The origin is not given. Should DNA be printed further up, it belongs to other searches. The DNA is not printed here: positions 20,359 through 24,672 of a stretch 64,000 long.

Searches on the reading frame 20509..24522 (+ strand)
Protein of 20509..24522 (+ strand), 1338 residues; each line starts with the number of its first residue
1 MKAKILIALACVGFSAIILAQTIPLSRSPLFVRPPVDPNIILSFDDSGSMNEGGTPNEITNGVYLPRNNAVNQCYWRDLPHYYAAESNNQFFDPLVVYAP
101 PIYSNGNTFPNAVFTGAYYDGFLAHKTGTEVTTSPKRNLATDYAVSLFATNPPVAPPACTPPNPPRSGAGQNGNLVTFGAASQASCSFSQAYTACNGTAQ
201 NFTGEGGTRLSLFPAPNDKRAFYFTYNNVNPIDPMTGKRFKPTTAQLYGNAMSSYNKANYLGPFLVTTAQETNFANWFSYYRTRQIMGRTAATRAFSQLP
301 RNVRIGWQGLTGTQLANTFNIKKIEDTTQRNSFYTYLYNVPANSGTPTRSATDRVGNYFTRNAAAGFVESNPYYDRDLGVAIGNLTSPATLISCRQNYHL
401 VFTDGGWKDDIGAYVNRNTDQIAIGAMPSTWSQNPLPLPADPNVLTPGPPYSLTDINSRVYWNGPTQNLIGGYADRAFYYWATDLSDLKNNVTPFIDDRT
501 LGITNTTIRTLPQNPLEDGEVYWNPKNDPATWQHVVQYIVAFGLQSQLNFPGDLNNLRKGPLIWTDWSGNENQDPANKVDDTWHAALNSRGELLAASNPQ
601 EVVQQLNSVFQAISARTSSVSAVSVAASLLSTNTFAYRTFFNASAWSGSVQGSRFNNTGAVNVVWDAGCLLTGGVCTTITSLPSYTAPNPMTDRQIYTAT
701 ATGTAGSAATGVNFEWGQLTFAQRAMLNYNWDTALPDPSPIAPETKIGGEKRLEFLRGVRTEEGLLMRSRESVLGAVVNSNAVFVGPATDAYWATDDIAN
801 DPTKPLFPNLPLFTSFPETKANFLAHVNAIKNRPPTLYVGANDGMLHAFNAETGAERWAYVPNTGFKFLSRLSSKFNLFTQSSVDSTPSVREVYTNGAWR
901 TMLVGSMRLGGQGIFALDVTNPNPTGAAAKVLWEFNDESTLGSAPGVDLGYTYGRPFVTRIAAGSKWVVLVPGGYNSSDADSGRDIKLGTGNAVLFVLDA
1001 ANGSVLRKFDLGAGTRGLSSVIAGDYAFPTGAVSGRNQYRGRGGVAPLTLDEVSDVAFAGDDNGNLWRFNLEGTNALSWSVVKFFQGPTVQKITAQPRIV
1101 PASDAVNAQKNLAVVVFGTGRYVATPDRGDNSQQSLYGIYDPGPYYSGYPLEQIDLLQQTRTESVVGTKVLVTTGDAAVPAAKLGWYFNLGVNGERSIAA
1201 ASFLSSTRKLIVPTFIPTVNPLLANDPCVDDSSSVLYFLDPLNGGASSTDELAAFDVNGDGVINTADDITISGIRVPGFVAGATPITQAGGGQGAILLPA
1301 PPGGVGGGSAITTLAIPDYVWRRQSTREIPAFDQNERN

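Call 6: search_protein_families(library=pfam, proteins=[window:20509-24522:+], max_evalue=0.001)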
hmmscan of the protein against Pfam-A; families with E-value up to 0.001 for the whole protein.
window:20509-24522:+ (1338 aa): 1 family
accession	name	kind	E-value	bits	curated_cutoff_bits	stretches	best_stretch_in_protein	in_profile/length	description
PF05567.17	T4P_PilY1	-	9.3e-43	147.1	28.1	1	818-1141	26-374/411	PilY1 beta-propeller domain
